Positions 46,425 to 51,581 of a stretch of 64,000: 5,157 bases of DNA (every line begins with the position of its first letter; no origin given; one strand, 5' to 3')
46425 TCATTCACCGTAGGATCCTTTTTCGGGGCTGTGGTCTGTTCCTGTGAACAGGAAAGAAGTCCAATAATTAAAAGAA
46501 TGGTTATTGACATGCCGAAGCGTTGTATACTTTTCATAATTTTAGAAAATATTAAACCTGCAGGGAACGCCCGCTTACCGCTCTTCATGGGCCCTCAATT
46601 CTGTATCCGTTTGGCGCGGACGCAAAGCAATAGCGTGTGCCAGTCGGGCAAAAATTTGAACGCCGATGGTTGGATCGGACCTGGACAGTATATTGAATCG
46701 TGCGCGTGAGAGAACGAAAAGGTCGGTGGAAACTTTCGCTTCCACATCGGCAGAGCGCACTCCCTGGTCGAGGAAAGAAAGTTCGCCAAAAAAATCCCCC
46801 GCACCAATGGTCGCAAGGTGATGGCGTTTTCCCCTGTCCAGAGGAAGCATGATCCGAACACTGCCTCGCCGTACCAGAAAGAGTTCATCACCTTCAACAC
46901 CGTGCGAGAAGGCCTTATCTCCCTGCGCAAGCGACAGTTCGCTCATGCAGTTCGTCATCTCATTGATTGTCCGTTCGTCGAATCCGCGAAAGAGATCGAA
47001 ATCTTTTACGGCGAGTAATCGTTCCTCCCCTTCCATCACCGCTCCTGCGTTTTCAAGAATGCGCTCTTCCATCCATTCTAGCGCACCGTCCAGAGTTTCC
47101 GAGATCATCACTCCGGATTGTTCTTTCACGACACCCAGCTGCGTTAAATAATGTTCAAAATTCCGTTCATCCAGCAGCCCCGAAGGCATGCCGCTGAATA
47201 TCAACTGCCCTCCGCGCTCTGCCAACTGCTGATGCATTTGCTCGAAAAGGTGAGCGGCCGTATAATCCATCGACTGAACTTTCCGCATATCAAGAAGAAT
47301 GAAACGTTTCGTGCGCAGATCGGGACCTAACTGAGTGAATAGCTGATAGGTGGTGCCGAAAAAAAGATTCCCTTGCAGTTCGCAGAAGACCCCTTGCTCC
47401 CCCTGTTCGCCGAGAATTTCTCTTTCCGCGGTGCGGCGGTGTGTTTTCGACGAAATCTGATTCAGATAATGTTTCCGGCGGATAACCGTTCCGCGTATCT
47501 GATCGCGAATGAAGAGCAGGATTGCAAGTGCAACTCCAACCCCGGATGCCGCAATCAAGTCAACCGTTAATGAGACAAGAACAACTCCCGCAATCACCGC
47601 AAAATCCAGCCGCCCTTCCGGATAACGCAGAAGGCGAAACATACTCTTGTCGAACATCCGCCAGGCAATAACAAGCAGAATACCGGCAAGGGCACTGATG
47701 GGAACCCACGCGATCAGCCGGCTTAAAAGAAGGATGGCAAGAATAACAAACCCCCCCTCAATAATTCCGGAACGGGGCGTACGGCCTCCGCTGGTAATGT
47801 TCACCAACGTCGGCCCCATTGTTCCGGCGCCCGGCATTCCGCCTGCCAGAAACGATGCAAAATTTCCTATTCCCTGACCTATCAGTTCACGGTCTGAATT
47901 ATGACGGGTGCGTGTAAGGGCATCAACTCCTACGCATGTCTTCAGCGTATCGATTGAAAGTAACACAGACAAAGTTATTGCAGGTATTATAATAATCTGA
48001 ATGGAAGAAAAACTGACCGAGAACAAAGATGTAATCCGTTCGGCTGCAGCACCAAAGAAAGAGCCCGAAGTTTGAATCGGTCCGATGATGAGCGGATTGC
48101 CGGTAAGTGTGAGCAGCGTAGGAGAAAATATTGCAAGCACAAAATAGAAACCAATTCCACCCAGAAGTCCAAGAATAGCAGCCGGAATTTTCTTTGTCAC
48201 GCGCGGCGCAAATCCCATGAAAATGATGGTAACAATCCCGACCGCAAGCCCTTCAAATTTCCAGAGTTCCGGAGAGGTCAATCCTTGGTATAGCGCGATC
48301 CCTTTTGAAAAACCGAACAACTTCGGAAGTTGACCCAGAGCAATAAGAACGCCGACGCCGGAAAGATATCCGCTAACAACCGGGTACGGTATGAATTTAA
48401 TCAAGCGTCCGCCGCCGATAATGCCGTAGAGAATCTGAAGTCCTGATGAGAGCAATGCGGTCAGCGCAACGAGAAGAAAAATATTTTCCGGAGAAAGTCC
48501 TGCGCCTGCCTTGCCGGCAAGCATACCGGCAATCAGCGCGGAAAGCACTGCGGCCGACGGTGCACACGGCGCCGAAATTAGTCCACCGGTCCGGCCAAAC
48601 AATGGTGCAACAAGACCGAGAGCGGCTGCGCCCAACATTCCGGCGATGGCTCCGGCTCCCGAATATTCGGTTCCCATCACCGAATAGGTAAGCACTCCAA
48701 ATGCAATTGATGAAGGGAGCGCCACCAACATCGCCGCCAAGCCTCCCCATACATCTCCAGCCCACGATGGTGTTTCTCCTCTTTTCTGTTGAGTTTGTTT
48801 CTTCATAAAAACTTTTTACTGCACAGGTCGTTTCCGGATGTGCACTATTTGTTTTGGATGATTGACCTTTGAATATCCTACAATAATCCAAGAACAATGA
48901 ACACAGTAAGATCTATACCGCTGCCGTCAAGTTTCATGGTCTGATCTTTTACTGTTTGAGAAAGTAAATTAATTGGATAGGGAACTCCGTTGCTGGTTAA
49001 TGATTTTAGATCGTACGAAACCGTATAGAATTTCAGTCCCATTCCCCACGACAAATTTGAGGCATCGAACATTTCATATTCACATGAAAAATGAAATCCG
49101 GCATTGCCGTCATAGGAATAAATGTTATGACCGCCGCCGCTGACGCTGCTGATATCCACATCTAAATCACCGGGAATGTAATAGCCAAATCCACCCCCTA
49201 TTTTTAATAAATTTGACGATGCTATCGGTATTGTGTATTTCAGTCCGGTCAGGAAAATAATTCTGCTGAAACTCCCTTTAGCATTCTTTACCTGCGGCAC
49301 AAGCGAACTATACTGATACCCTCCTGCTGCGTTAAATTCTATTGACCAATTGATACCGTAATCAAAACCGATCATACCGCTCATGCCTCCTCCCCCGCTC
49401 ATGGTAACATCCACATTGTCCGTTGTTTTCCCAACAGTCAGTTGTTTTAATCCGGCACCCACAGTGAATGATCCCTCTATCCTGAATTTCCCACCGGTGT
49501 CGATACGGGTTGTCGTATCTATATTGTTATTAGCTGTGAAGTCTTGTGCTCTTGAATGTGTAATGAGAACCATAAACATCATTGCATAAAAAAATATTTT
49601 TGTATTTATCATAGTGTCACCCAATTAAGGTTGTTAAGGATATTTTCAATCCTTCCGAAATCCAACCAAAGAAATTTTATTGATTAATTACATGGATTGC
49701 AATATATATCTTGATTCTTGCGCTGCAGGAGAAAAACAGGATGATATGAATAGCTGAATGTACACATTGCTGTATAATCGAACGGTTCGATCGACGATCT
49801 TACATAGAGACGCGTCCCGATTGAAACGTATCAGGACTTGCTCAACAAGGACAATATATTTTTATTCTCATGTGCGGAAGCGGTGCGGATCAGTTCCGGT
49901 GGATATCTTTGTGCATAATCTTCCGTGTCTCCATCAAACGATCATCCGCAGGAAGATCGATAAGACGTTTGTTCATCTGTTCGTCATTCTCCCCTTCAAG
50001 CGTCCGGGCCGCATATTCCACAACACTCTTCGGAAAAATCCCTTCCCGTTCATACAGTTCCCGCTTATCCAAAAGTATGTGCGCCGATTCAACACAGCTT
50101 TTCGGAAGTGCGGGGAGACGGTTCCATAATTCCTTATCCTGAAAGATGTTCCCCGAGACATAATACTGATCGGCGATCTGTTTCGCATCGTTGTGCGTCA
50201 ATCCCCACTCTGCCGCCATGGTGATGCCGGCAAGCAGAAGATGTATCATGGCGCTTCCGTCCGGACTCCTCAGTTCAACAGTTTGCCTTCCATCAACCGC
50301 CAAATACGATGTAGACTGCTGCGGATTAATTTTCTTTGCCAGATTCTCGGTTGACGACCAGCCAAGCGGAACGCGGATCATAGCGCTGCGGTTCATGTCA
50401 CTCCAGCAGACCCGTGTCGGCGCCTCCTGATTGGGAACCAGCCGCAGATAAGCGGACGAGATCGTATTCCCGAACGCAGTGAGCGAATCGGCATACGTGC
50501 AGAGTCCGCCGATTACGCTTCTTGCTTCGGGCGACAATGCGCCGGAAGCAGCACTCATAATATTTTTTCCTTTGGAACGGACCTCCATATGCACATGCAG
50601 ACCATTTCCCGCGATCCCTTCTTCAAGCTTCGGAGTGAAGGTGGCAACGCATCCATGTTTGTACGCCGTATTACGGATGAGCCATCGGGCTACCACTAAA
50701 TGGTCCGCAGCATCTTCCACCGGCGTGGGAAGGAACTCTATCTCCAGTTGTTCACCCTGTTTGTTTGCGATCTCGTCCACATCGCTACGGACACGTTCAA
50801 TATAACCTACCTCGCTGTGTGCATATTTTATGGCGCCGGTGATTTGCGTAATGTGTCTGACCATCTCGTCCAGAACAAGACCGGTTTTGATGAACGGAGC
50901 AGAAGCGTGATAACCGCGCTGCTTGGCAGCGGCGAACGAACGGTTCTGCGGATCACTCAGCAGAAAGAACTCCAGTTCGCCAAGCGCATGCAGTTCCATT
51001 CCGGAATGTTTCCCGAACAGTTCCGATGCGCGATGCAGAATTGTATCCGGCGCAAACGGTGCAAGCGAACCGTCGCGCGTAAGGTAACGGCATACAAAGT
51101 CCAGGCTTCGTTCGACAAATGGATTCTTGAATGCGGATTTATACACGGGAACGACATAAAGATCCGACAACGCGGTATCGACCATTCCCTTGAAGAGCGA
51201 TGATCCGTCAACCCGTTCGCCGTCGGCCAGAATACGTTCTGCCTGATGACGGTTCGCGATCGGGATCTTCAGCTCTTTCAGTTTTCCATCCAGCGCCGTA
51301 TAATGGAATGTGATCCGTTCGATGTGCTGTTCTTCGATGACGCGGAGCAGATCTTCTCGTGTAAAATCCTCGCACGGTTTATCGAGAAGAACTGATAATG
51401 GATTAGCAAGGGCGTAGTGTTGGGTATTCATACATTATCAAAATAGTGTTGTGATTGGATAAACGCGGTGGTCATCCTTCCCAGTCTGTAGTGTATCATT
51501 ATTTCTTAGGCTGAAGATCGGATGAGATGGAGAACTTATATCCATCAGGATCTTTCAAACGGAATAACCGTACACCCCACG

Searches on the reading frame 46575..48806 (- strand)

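Call 77: search_protein_families(library=pfam, proteins=[window:46575-48806:-], max_evalue=0.0001)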
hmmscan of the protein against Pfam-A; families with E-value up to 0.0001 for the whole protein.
window:46575-48806:- (743 aa): 3 families
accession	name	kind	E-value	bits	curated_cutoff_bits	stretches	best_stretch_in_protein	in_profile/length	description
PF00916.26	Sulfate_transp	-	2.8e-42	145.3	23.2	1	16-404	2-376/380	Sulfate permease family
PF00027.35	cNMP_binding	-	9.9e-16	57.9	27.5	1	625-707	3-85/89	Cyclic nucleotide-binding domain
PF01740.26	STAS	-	2.9e-11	43.5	22.6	1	475-543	13-83/106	STAS domain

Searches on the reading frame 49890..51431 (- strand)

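Call 77: search_protein_families(library=pfam, proteins=[window:49890-51431:-], max_evalue=0.0001)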
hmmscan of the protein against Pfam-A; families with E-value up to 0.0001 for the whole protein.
window:49890-51431:- (513 aa): 2 families
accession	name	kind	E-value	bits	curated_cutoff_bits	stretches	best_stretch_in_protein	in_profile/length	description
PF00120.29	Gln-synt_C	-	3e-48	165.1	24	1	128-473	4-320/344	Glutamine synthetase, catalytic domain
PF03951.24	Gln-synt_N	-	2.2e-09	37.2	33.4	1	37-116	2-79/82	Glutamine synthetase, beta-Grasp domain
